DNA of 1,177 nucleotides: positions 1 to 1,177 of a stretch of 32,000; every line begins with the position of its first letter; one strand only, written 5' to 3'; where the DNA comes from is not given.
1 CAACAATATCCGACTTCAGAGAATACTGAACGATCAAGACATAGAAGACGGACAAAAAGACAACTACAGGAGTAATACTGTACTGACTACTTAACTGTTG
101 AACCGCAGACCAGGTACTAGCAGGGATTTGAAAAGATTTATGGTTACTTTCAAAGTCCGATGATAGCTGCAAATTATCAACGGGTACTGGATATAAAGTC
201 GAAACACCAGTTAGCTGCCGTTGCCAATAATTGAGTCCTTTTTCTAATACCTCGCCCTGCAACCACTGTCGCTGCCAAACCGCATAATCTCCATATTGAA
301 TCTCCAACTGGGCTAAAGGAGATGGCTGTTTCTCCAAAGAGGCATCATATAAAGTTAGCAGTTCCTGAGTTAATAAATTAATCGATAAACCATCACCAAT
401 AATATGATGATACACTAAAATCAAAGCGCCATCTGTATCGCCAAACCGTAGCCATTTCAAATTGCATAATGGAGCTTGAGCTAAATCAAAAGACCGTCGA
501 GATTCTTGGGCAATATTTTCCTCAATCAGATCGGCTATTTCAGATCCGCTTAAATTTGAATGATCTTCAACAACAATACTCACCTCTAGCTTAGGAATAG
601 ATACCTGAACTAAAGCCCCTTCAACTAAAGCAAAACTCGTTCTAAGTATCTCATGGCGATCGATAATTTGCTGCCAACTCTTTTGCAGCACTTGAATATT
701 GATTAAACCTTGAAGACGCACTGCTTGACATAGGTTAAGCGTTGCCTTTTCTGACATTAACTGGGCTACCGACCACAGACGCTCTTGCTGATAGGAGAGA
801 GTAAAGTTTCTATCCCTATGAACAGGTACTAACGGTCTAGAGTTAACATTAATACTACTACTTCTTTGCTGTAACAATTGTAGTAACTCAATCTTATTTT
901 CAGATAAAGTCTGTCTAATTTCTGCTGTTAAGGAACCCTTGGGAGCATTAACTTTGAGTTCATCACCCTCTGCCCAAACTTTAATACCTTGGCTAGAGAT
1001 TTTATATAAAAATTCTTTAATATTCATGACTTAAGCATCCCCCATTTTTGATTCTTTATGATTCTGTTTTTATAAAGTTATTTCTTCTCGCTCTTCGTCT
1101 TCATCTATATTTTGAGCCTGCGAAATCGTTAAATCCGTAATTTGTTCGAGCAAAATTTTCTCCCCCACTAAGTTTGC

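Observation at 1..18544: Uncharacterised-looking hybrid PKS-NRPS assembly line (three collinear cis-AT modules feeding a condensation domain)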

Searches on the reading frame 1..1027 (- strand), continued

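Call 44: search_protein_families(library=ncbifam, proteins=[P0123], max_evalue=0.00001)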
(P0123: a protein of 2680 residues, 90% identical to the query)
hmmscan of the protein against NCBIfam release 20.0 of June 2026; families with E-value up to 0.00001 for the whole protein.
P0123 (2680 aa): 127 families (the best 25 are shown)
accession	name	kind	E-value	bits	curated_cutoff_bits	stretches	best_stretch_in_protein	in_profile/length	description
NF045894.1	PKS_plus_SDR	equivalog_domain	0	1094.5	1740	3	1447-2365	3-910/1515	type I polyketide synthase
NF040607.1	mycolic_Pks13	equivalog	1.3e-196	656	2100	1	1408-2348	61-1029/1680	polyketide synthase Pks13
NF041183.1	Pks2_ls1_myc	equivalog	6.2e-163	544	2400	1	1447-2310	4-853/2086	sulfolipid-1 biosynthesis phthioceranic/hydroxyphthioceranic acid synthase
TIGR02813.1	omega_3_PfaA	subfamily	1.1e-135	453.6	1010.1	1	1595-2273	184-880/2582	polyketide-type polyunsaturated fatty acid synthase PfaA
NF004282.0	PRK05691.1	subfamily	7.8e-115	383.9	4090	3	61-519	662-1121/4334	non-ribosomal peptide synthase/polyketide synthase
NF004511.1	PRK05852.1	equivalog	6.1e-86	289.1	650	1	701-1222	16-496/505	FadD7 family fatty acid--CoA ligase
NF004837.0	PRK06187.1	subfamily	1.1e-74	251.6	476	1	728-1224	48-516/531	long-chain-fatty-acid--CoA ligase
NF047350.1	aureusi_NRPS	equivalog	7.2e-74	248.7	2500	2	59-515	978-1419/2373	aureusimine non-ribosomal peptide synthetase AusA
TIGR00128.1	fabD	equivalog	1.9e-64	217.9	260.9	1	1982-2270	2-284/290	ACP S-malonyltransferase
NF037940.1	PKS_MbtD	equivalog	2.6e-57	194.6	1150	1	1897-2354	9-454/978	mycobactin polyketide synthase MbtD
NF038078.1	NRPS_MxcG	equivalog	7.6e-57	192.5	2300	3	699-1230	468-960/1442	myxochelin non-ribosomal peptide synthetase MxcG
NF005714.0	PRK07529.1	subfamily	3.2e-56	190.9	632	1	712-1239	64-585/640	acyl-CoA synthetase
NF037941.1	PKS_NbtC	equivalog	1.3e-51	175.7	1150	1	1897-2266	13-377/1027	nocobactin polyketide synthase NbtC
TIGR03150.1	fabF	equivalog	1.5e-51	175.4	493.75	1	1447-1869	3-406/407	beta-ketoacyl-ACP synthase II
NF005589.0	PRK07314.1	subfamily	3.5e-51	174.3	387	1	1445-1870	4-410/413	beta-ketoacyl-ACP synthase II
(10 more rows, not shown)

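Call 51: search_protein_families(library=pfam, proteins=[L002:9977-20560:+, L010:10001-16579:+, L007:10001-14332:+, L004:10001-14368:+, L007:1896-3089:+, L004:360-1115:+], max_evalue=1e-8)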
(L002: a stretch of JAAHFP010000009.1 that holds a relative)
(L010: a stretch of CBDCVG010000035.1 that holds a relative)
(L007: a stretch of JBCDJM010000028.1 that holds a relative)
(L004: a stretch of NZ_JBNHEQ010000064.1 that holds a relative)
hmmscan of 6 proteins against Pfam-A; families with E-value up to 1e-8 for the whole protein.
L002:9977-20560:+ (3527 aa): 20 families
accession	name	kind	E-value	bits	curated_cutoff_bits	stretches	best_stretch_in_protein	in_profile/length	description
PF00668.25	Condensation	-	1.9e-83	281.2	30.6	1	84-519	5-449/456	Condensation domain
PF00109.32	ketoacyl-synt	-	1.4e-74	251.3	20.8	1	1539-1789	2-252/252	Beta-ketoacyl synthase, N-terminal domain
PF00698.26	Acyl_transf_1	-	1e-63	216.2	32.7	1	2101-2421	2-316/319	Acyl transferase domain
PF00501.34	AMP-binding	-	5.5e-46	157.5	29.9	1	728-1160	19-383/384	AMP-binding enzyme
PF02801.28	Ketoacyl-synt_C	-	6.1e-43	146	20.8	1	1798-1916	2-119/119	Beta-ketoacyl synthase, C-terminal domain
PF14765.12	PS-DH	-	4.9e-40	137.2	23.7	1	2631-2785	5-164/166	Polyketide synthase dehydratase N-terminal domain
PF22621.2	CurL-like_PKS_C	-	5.1e-28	97.3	27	1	2011-2073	2-64/64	CurL-like, PKS C-terminal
PF00550.31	PP-binding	-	6.6e-26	90.8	20.8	2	3425-3489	1-65/67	Phosphopantetheine attachment site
PF08242.18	Methyltransf_12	-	1.4e-22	80.7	30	1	3007-3107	1-98/98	Methyltransferase domain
PF21089.3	PKS_DH_N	-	1.2e-20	73.8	27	1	2471-2574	1-103/103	Polyketide synthase dehydratase domain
PF16197.11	KAsynt_C_assoc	-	3.3e-15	56.9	33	1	1918-2058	1-107/111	Ketoacyl-synthetase C-terminal extension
PF18563.6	TubC_N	-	2.9e-14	53.3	26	1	13-61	3-51/52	TubC N-terminal docking domain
PF13193.12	AMP-binding_C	-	3.1e-14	54.1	24.5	0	1216-1255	2-39/76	AMP-binding enzyme C-terminal domain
PF13489.12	Methyltransf_23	-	4.1e-14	53.1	27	1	2987-3159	5-160/164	Methyltransferase domain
PF22336.2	RhiE-like_linker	-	2.2e-12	47.2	27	1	2014-2076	2-63/67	RhiE-like, KS-MAT linker domain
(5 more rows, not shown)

L010:10001-16579:+ (2192 aa): 9 families
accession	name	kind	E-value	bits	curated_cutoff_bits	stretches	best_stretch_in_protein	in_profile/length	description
PF00668.25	Condensation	-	2e-82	277.7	30.6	1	72-510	2-449/456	Condensation domain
PF08659.16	KR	-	3e-40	138.5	22.6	1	1511-1710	1-180/180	KR domain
PF00501.34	AMP-binding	-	1e-37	130.3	29.9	1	708-1104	4-384/384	AMP-binding enzyme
PF00975.26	Thioesterase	-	7.8e-31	108.5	26.4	1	1933-2176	2-216/226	Thioesterase domain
PF00550.31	PP-binding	-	9.4e-19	67.9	20.8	1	1848-1909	2-65/67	Phosphopantetheine attachment site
PF21394.3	Beta-ketacyl_N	-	7.1e-18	65.2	26.9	1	1308-1452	16-152/170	Beta-ketoacyl synthase-like, N-terminal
PF18563.6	TubC_N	-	6.5e-16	58.6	26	1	5-54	3-52/52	TubC N-terminal docking domain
PF00106.31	adh_short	-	8.5e-12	45.4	26.6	0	1571-1689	40-160/195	short chain dehydrogenase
PF13193.12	AMP-binding_C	-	2.5e-11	44.7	24.5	0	528-594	2-75/76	AMP-binding enzyme C-terminal domain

L007:10001-14332:+ (1443 aa): 5 families
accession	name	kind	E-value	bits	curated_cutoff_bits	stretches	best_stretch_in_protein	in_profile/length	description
PF00668.25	Condensation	-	2e-83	281.1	30.6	1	73-510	4-448/456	Condensation domain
PF00501.34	AMP-binding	-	3.1e-50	171.5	29.9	1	687-1069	10-383/384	AMP-binding enzyme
PF18563.6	TubC_N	-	8e-17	61.5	26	1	5-53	3-51/52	TubC N-terminal docking domain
PF13193.12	AMP-binding_C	-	1.7e-15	58.1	24.5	0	1125-1202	2-76/76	AMP-binding enzyme C-terminal domain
PF00550.31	PP-binding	-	7.4e-13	49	20.8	1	1339-1403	1-67/67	Phosphopantetheine attachment site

L004:10001-14368:+ (1455 aa): 4 families
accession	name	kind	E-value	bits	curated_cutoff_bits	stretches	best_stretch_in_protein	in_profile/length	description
PF00668.25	Condensation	-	1.3e-85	288.3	30.6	1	74-514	4-449/456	Condensation domain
PF00501.34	AMP-binding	-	4.1e-48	164.5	29.9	1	699-1083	10-383/384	AMP-binding enzyme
PF13193.12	AMP-binding_C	-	1.1e-19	71.5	24.5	1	1139-1216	2-76/76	AMP-binding enzyme C-terminal domain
PF18563.6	TubC_N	-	5.2e-18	65.3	26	1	5-53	3-51/52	TubC N-terminal docking domain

L007:1896-3089:+ (397 aa): 3 families
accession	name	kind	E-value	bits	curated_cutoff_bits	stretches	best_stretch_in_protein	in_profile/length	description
PF00534.26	Glycos_transf_1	-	1.3e-40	139.2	26.4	1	184-357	4-171/172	Glycosyl transferases group 1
PF13692.12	Glyco_trans_1_4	-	1e-28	100.8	27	1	195-343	2-141/142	Glycosyl transferases group 1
PF13524.12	Glyco_trans_1_2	-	1.5e-10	41.6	25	1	221-373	10-143/144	Glycosyl transferase-like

L004:360-1115:+ (251 aa): 2 families
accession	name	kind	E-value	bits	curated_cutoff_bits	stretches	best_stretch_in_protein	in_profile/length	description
PF00378.25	ECH_1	-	6.2e-49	167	27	1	11-239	3-231/251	Enoyl-CoA hydratase/isomerase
PF16113.10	ECH_2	-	3.4e-25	89.7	27.2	1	15-243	2-233/335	Enoyl-CoA hydratase/isomerase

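Call 54: find_related_loci(query=L084:25388-28120:+, collection=metagenome_contigs, flank=10000)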
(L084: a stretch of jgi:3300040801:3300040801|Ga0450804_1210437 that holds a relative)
Query L084:25388-28120:+ (911 aa) in metagenome_contigs; peptide patterns used: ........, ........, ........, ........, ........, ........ (x = any residue, [..] = any of these).
63 stretches matched a pattern; 30 encode a relative of the query (tblastn E <= 1e-3); 30 distinct loci.
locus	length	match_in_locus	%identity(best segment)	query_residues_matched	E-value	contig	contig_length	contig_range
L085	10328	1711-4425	70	1-910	0e+0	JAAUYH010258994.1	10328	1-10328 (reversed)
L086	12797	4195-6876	67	16-910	0e+0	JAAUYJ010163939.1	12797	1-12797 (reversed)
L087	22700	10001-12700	66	16-910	0e+0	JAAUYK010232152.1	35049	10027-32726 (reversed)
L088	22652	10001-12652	58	13-908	0e+0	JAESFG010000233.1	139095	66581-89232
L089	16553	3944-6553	60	28-910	0e+0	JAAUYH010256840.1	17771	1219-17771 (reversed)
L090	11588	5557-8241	56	8-910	0e+0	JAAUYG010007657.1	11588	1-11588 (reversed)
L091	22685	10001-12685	58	6-910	0e+0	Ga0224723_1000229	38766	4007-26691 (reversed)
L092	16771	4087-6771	56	23-910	0e+0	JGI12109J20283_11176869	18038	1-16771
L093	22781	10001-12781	65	7-911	0e+0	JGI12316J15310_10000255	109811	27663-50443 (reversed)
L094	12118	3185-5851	54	8-910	0e+0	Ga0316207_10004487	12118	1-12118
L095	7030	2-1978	69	243-910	0e+0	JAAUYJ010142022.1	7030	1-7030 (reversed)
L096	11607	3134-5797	52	7-910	0e+0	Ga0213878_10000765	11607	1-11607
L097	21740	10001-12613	50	35-910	0e+0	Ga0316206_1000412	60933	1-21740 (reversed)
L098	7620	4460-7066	50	26-910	0e+0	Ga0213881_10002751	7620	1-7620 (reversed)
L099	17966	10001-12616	54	16-908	0e+0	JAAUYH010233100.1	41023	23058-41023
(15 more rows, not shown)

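Call 56: search_protein_families(library=pfam, proteins=[L084:20195-25330:+, L084:25388-28120:+], max_evalue=0.000001)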
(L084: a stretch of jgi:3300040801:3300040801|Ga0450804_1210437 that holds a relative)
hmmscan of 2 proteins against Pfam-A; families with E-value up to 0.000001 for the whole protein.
L084:20195-25330:+ (1711 aa): 12 families
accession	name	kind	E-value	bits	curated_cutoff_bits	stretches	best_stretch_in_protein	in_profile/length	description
PF00109.32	ketoacyl-synt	-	2.1e-85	286.8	20.8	1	366-613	3-252/252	Beta-ketoacyl synthase, N-terminal domain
PF00698.26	Acyl_transf_1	-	8.7e-66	223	32.7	1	894-1212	2-317/319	Acyl transferase domain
PF00378.25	ECH_1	-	6.5e-53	180.1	27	1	24-251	3-234/251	Enoyl-CoA hydratase/isomerase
PF02801.28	Ketoacyl-synt_C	-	3.7e-39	133.9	20.8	1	621-738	1-118/119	Beta-ketoacyl synthase, C-terminal domain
PF14765.12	PS-DH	-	9.6e-37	126.5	23.7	1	1393-1539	4-156/166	Polyketide synthase dehydratase N-terminal domain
PF22621.2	CurL-like_PKS_C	-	1.4e-28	99.1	27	1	805-868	1-64/64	CurL-like, PKS C-terminal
PF21089.3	PKS_DH_N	-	6.9e-20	71.3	27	1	1261-1362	1-103/103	Polyketide synthase dehydratase domain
PF16113.10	ECH_2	-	1.3e-18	68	27.2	1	29-267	3-240/335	Enoyl-CoA hydratase/isomerase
PF16197.11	KAsynt_C_assoc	-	3.5e-18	66.5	33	1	741-853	1-107/111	Ketoacyl-synthetase C-terminal extension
PF00550.31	PP-binding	-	2.1e-14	54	20.8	1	1584-1649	3-67/67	Phosphopantetheine attachment site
PF22336.2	RhiE-like_linker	-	2.9e-14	53.2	27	1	809-873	2-65/67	RhiE-like, KS-MAT linker domain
PF00108.29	Thiolase_N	-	9.3e-07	28.9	26.4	0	525-573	75-123/260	Thiolase, N-terminal domain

L084:25388-28120:+ (911 aa): 6 families
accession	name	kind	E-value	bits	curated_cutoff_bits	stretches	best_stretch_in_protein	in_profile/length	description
PF00109.32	ketoacyl-synt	-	4e-99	331.8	20.8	1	35-285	2-252/252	Beta-ketoacyl synthase, N-terminal domain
PF00698.26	Acyl_transf_1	-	2.7e-63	214.8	32.7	1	574-898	2-318/319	Acyl transferase domain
PF02801.28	Ketoacyl-synt_C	-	9.3e-44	148.7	20.8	1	293-410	1-118/119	Beta-ketoacyl synthase, C-terminal domain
PF22621.2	CurL-like_PKS_C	-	8.4e-26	90.2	27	1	483-546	1-64/64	CurL-like, PKS C-terminal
PF16197.11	KAsynt_C_assoc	-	9.5e-22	78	33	1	413-531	1-107/111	Ketoacyl-synthetase C-terminal extension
PF22336.2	RhiE-like_linker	-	4.5e-14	52.6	27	1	487-552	2-66/67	RhiE-like, KS-MAT linker domain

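Call 71: search_protein_families(library=pfam, proteins=[L007:14419-20034:+, L004:14543-20212:+, L004:1112-3157:+], max_evalue=1e-8)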
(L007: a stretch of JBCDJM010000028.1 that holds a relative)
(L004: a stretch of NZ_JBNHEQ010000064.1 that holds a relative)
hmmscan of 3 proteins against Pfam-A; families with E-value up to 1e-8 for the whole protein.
L007:14419-20034:+ (1871 aa): 12 families
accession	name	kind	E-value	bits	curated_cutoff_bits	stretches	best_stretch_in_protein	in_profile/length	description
PF00109.32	ketoacyl-synt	-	1.2e-74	251.6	20.8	1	11-261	2-252/252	Beta-ketoacyl synthase, N-terminal domain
PF08659.16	KR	-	3.2e-72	242.7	22.6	1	1469-1645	2-179/180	KR domain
PF00698.26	Acyl_transf_1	-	6.1e-68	230.1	32.7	1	550-866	2-317/319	Acyl transferase domain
PF02801.28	Ketoacyl-synt_C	-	3.8e-42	143.5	20.8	1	270-388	2-119/119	Beta-ketoacyl synthase, C-terminal domain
PF22621.2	CurL-like_PKS_C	-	4.9e-25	87.7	27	1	459-522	1-64/64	CurL-like, PKS C-terminal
PF16197.11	KAsynt_C_assoc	-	1.9e-20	73.7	33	1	390-501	1-103/111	Ketoacyl-synthetase C-terminal extension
PF21089.3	PKS_DH_N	-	3.4e-15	56.3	27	1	922-1021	3-102/103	Polyketide synthase dehydratase domain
PF00550.31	PP-binding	-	6.5e-15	55.6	20.8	1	1751-1818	1-67/67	Phosphopantetheine attachment site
PF00106.31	adh_short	-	1.6e-14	54.3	26.6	1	1471-1626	4-160/195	short chain dehydrogenase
PF14765.12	PS-DH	-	6.5e-12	45.7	23.7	1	1058-1215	7-162/166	Polyketide synthase dehydratase N-terminal domain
PF13561.12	adh_short_C2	-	1.1e-11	45.2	27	1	1479-1628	8-156/236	Enoyl-(Acyl carrier protein) reductase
PF22336.2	RhiE-like_linker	-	5.7e-10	39.5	27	1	463-527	2-65/67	RhiE-like, KS-MAT linker domain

L004:14543-20212:+ (1889 aa): 11 families
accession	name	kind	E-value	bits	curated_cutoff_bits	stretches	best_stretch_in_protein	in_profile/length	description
PF00109.32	ketoacyl-synt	-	4.7e-76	256.2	20.8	1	12-262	2-252/252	Beta-ketoacyl synthase, N-terminal domain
PF08659.16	KR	-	1.6e-70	237.1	22.6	1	1487-1664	1-179/180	KR domain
PF00698.26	Acyl_transf_1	-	2.7e-63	214.8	32.7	1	545-858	2-316/319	Acyl transferase domain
PF02801.28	Ketoacyl-synt_C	-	4.1e-41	140.2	20.8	1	270-389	1-119/119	Beta-ketoacyl synthase, C-terminal domain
PF22621.2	CurL-like_PKS_C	-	2.7e-29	101.4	27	1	454-517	1-64/64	CurL-like, PKS C-terminal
PF16197.11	KAsynt_C_assoc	-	5.5e-20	72.3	33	1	391-502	1-107/111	Ketoacyl-synthetase C-terminal extension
PF21089.3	PKS_DH_N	-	1.3e-15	57.6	27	1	916-1015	3-102/103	Polyketide synthase dehydratase domain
PF00106.31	adh_short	-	3.1e-15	56.6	26.6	1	1490-1645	4-160/195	short chain dehydrogenase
PF00550.31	PP-binding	-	1.1e-14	54.9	20.8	1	1769-1836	1-67/67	Phosphopantetheine attachment site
PF22336.2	RhiE-like_linker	-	6.8e-13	48.9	27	1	458-520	2-63/67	RhiE-like, KS-MAT linker domain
PF13561.12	adh_short_C2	-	2.1e-10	41.1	27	1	1498-1647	8-156/236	Enoyl-(Acyl carrier protein) reductase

L004:1112-3157:+ (681 aa): 5 families
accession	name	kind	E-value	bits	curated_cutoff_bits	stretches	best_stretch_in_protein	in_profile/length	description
PF00378.25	ECH_1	-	6.1e-53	180.2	27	1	24-253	3-235/251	Enoyl-CoA hydratase/isomerase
PF13602.12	ADH_zinc_N_2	-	2.1e-18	68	27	1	484-622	2-134/134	Zinc-binding dehydrogenase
PF00107.32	ADH_zinc_N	-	3e-17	63.2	31.8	1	453-540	2-90/129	Zinc-binding dehydrogenase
PF16113.10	ECH_2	-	8.2e-16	58.9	27.2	1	29-263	3-230/335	Enoyl-CoA hydratase/isomerase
PF08240.17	ADH_N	-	9.2e-10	39.2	23.5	1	317-387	1-61/104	Alcohol dehydrogenase GroES-like domain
